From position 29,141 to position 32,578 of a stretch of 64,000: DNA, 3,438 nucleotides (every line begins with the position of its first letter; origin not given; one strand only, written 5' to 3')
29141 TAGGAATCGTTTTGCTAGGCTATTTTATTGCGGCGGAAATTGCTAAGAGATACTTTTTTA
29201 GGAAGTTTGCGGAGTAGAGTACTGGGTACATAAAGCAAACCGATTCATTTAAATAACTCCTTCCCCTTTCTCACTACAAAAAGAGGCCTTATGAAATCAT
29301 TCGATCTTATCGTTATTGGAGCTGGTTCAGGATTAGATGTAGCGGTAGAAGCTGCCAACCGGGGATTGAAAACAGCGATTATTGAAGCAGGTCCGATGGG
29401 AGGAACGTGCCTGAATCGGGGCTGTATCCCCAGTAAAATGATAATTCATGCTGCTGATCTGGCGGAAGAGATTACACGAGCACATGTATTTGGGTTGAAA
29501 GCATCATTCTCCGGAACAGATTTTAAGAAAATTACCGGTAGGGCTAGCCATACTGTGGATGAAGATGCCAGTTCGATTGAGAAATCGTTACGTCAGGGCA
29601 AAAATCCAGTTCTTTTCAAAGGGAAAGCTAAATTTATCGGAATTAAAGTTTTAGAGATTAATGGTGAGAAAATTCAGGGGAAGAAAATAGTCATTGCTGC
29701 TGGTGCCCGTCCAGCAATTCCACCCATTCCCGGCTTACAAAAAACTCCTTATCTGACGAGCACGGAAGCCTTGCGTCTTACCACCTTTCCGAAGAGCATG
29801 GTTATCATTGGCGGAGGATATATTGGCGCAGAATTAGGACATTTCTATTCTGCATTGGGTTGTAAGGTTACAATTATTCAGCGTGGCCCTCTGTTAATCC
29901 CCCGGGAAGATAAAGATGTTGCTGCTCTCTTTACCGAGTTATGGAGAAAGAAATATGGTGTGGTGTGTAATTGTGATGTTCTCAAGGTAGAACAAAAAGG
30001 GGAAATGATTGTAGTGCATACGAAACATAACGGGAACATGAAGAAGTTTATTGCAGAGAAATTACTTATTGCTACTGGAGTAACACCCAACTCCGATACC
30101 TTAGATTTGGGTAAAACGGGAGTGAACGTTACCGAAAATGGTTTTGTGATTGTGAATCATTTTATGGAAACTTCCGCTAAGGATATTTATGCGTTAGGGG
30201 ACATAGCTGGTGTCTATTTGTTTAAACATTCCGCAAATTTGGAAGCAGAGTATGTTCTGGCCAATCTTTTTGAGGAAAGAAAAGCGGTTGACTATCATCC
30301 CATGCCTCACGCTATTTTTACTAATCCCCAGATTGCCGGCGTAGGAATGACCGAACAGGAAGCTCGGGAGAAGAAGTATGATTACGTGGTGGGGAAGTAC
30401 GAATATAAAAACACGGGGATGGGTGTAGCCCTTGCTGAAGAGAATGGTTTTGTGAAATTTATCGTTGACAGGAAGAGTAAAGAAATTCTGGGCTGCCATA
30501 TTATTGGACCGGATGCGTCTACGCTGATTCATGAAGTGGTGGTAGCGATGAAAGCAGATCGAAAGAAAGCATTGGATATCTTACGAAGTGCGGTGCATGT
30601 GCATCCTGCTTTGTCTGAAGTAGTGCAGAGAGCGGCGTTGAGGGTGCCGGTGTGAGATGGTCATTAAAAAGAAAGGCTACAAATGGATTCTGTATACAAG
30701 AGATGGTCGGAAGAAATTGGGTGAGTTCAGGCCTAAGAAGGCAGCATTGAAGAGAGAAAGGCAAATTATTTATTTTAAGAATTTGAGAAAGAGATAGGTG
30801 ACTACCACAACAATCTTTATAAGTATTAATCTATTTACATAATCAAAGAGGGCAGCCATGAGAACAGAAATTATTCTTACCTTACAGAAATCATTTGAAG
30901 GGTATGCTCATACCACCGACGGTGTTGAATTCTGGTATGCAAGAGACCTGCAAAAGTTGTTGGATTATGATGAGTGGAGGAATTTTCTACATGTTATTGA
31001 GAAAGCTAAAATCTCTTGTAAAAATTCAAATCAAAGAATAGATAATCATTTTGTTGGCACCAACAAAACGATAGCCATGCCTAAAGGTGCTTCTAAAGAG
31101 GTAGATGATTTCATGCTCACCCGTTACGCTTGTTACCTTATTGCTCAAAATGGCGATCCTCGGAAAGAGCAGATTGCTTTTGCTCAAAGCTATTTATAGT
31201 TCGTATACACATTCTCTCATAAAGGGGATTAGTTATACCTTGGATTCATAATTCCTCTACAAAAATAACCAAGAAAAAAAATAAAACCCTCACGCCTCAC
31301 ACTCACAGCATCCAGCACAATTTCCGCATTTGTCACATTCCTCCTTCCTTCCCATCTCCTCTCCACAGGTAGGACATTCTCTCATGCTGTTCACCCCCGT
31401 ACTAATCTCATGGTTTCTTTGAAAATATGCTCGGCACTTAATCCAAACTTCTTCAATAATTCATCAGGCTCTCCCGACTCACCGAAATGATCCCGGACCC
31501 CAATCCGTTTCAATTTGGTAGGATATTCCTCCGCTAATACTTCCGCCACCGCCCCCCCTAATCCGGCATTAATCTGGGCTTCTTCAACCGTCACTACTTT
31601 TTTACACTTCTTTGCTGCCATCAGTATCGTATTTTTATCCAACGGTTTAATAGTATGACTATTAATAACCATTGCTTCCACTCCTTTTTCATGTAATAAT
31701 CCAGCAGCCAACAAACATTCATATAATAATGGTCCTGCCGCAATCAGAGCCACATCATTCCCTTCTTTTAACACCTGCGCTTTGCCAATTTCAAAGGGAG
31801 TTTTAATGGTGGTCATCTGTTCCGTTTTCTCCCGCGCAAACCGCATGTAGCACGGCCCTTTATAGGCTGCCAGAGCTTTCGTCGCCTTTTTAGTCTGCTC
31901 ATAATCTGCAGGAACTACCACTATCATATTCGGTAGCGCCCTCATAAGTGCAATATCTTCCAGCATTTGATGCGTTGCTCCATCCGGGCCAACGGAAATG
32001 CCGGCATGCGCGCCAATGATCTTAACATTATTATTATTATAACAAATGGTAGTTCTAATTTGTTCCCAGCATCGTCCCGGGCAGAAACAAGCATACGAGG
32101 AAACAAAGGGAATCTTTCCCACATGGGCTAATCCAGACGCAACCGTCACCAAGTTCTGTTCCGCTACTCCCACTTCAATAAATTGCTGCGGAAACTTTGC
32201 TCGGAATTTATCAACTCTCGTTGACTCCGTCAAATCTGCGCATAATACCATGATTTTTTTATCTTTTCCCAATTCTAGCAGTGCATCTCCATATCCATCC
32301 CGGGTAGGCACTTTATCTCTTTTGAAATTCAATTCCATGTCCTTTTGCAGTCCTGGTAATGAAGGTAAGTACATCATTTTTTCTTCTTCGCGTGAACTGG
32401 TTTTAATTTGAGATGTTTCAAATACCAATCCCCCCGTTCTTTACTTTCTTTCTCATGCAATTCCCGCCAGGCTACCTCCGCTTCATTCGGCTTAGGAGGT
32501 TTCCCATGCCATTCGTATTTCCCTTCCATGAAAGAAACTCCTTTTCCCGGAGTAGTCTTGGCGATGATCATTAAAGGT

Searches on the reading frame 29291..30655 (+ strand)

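Call 61: search_protein_families(library=pfam, proteins=[window:29291-30655:+], max_evalue=0.001)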
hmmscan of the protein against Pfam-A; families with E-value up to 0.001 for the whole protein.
window:29291-30655:+ (454 aa): 7 families
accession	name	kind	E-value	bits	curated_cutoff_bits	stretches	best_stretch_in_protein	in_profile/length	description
PF07992.20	Pyr_redox_2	-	3e-56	191.4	26.1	1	4-309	1-281/291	Pyridine nucleotide-disulphide oxidoreductase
PF02852.28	Pyr_redox_dim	-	1.1e-31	109.7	25.3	1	338-448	1-109/110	Pyridine nucleotide-disulphide oxidoreductase, dimerisation domain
PF00070.33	Pyr_redox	-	1.3e-17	64.5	22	1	170-241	2-74/82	Pyridine nucleotide-disulphide oxidoreductase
PF13738.12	Pyr_redox_3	-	1.7e-14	54.3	30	1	121-303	116-305/305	Pyridine nucleotide-disulphide oxidoreductase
PF01134.28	GIDA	-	2.6e-08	33.8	22.1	1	5-139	1-150/391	Glucose inhibited division protein A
PF13434.12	Lys_Orn_oxgnase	-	7.3e-06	25.8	21.3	0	124-206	142-229/339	L-lysine 6-monooxygenase/L-ornithine 5-monooxygenase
PF01266.30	DAO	-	1e-05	25.7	27.9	0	5-38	1-37/353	FAD dependent oxidoreductase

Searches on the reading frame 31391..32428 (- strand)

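Call 62: search_protein_families(library=pfam, proteins=[window:31391-32428:-], max_evalue=0.001)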
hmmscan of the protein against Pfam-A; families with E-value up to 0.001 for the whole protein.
window:31391-32428:- (345 aa): 3 families
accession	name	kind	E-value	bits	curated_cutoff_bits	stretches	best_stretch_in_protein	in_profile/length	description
PF02779.29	Transket_pyr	-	1.7e-37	129.2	27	1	39-202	2-172/174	Transketolase, pyrimidine binding domain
PF02780.25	Transketolase_C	-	3.5e-32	111.4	25.9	1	215-335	1-124/124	Transketolase, C-terminal domain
PF22613.1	Transketolase_C_1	-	1e-05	26.2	27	1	222-330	10-112/113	Transketolase-like TK C-terminal domain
